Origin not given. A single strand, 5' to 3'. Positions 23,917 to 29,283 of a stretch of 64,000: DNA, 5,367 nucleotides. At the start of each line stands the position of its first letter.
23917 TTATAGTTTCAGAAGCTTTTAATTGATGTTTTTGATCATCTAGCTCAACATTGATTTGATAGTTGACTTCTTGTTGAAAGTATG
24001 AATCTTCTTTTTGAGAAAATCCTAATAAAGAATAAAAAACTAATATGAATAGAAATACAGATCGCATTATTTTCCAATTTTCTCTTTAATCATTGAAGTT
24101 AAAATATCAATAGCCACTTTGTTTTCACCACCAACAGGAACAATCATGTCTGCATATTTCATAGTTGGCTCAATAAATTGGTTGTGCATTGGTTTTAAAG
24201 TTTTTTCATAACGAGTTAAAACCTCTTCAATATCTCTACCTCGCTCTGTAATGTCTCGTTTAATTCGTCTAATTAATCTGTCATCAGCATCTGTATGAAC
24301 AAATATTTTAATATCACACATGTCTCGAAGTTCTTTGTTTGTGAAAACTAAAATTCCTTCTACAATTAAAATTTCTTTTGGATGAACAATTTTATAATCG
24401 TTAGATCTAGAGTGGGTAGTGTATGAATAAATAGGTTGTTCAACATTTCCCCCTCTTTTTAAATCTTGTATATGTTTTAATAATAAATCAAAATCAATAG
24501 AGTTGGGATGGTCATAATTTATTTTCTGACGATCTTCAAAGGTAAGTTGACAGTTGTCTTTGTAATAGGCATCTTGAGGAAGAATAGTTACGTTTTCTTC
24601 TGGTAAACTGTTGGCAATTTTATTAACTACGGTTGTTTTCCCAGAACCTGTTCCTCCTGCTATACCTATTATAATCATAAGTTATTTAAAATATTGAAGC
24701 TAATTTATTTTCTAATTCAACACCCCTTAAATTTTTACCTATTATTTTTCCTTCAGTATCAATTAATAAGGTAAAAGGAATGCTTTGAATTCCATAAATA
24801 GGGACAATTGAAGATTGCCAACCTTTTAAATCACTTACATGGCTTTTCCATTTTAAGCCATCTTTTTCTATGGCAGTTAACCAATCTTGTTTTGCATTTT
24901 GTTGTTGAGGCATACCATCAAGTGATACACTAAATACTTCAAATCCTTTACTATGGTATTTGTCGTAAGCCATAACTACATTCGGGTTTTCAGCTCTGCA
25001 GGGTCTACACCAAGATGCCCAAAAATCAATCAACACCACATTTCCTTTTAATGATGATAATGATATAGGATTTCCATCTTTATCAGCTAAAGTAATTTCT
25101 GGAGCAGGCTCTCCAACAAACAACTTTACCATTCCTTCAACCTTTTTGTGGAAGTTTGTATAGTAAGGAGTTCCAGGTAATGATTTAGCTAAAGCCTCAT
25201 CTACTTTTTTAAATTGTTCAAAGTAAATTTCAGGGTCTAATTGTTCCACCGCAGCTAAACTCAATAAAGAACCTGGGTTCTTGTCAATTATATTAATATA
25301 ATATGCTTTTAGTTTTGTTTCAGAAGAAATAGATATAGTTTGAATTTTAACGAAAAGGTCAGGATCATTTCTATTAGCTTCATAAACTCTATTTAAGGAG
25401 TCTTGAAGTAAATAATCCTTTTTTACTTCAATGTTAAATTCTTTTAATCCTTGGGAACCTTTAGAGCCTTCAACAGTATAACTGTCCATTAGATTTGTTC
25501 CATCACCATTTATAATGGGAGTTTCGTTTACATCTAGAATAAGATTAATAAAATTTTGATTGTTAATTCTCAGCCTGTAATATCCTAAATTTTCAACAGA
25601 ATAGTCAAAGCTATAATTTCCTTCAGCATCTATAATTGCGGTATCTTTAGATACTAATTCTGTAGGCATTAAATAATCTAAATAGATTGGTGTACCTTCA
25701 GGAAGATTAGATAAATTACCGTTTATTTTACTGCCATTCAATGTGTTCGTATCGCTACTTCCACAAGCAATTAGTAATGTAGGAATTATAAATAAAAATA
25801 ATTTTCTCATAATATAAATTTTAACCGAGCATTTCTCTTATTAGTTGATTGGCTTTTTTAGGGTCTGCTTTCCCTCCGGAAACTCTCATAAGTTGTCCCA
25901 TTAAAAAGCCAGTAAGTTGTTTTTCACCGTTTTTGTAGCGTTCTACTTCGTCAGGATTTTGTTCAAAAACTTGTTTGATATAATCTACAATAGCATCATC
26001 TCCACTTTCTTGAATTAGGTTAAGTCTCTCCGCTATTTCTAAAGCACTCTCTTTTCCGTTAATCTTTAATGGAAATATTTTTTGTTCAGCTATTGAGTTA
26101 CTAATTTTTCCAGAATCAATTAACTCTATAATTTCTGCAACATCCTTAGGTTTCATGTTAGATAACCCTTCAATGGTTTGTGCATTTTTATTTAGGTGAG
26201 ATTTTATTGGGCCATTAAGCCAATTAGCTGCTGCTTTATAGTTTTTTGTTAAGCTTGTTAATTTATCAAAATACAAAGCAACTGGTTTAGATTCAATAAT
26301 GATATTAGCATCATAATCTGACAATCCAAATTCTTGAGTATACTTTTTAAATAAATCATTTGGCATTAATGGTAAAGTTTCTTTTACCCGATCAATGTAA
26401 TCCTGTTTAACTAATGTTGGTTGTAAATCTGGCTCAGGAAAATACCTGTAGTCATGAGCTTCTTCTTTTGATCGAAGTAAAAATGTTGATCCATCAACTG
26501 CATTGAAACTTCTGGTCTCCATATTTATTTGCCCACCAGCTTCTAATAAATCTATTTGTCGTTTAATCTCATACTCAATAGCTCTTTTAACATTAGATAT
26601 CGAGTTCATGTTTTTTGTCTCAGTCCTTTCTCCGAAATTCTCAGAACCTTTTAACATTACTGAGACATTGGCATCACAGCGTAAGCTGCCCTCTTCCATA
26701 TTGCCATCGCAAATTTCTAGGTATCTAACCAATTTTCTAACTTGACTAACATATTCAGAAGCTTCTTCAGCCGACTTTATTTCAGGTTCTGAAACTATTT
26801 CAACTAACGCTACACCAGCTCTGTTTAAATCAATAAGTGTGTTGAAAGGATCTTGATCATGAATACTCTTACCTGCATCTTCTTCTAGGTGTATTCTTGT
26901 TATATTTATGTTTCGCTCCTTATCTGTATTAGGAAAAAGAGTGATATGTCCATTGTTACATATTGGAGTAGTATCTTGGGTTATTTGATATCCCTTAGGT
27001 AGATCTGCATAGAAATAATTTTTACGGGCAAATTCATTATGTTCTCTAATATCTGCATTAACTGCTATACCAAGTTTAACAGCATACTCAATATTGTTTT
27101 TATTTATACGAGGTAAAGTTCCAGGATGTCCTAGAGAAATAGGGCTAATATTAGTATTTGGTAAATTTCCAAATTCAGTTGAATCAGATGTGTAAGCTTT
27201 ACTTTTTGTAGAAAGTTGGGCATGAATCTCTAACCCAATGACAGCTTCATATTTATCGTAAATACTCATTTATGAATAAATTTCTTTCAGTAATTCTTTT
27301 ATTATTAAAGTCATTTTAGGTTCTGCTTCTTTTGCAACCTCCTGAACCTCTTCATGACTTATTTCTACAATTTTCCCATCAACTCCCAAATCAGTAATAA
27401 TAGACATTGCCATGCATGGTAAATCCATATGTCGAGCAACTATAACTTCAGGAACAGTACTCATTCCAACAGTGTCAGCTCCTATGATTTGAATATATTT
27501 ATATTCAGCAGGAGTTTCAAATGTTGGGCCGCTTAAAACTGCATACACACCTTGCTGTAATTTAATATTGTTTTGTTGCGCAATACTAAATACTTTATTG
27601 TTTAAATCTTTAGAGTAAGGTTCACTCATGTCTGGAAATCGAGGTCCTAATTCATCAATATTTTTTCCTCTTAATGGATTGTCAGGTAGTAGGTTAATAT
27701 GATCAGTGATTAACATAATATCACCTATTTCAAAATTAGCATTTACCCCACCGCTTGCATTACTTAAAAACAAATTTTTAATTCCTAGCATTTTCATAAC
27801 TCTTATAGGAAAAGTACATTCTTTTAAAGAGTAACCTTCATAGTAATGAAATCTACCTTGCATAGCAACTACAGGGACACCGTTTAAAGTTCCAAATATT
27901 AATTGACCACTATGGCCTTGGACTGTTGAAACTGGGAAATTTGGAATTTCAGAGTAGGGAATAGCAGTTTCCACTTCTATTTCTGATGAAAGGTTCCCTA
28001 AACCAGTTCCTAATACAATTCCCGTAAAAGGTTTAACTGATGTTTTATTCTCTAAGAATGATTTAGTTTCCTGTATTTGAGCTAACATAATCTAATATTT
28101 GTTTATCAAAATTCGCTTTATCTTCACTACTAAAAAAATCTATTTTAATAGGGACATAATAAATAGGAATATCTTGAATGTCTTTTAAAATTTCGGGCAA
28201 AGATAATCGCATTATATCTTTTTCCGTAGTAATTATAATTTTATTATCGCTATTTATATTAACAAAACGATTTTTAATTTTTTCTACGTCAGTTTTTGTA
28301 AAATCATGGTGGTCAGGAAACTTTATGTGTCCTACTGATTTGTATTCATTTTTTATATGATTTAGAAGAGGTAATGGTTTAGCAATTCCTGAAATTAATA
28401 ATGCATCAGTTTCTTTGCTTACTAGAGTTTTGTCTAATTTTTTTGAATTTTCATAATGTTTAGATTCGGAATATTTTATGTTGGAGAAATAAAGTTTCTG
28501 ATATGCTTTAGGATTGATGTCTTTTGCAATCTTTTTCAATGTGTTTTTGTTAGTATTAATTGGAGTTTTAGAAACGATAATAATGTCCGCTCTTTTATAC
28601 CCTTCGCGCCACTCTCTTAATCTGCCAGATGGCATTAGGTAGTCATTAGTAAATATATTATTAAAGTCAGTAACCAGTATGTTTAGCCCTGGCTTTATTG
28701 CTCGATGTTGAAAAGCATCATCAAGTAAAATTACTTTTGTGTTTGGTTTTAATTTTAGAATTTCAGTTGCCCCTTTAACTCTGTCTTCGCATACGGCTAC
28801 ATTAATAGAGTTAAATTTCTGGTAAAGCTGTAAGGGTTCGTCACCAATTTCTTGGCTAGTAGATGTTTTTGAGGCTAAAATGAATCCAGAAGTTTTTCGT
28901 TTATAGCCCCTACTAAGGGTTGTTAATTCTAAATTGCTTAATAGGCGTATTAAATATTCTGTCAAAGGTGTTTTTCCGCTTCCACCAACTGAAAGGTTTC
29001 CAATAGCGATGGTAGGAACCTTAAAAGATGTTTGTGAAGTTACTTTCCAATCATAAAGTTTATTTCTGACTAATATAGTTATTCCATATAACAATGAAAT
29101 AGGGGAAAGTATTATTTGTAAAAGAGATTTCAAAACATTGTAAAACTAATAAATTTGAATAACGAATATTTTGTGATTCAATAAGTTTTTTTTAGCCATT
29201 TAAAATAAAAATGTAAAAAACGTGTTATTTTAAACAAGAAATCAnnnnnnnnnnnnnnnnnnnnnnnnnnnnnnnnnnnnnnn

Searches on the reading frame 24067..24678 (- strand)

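Call 27: search_protein_families(library=pfam, proteins=[window:24067-24678:-], max_evalue=0.001)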
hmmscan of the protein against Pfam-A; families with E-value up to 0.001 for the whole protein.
window:24067-24678:- (203 aa): 7 families
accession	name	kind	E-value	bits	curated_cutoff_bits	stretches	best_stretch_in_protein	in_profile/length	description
PF00485.24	PRK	-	9.4e-48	163.1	22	1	3-189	1-196/196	Phosphoribulokinase / Uridine kinase family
PF13238.12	AAA_18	-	9.4e-06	26.5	29.4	1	4-148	1-117/128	AAA domain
PF01121.26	CoaE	-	4.8e-05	23.6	27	0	2-23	1-22/180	Dephospho-CoA kinase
PF13207.12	AAA_17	-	0.00018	22.2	27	0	8-25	2-19/136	AAA domain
PF01712.25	dNK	-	0.00042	20.6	27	1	4-176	1-174/203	Deoxynucleoside kinase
PF00437.27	T2SSE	-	0.00045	19.4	24.9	1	3-68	144-205/370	Type II/IV secretion system protein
PF06414.18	Zeta_toxin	-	0.00079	19.4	22.3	0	6-38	21-54/199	Zeta toxin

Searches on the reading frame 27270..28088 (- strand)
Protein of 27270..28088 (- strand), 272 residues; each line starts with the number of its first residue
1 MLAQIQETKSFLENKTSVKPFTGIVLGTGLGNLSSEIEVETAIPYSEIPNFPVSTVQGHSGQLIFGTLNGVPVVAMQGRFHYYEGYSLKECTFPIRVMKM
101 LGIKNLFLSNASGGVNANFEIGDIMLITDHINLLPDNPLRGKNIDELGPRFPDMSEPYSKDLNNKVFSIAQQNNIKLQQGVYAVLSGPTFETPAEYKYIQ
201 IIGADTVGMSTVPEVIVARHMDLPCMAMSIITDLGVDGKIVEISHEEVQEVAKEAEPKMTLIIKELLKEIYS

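Call 77: search_protein_families(library=pfam, proteins=[window:27270-28088:-], max_evalue=0.0001)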
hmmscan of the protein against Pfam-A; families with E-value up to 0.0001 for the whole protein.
window:27270-28088:- (272 aa): 1 family
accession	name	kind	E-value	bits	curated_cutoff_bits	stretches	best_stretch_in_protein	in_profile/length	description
PF01048.26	PNP_UDP_1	-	6.9e-56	189.7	25.1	1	23-268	3-233/233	Phosphorylase superfamily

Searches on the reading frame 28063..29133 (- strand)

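Call 77: search_protein_families(library=pfam, proteins=[window:28063-29133:-], max_evalue=0.0001)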
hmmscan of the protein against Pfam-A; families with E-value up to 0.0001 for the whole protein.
window:28063-29133:- (356 aa): 1 family
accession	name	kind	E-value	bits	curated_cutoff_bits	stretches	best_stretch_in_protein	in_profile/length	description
PF02606.20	LpxK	-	9.9e-76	255.4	27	1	6-347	2-324/328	Tetraacyldisaccharide-1-P 4'-kinase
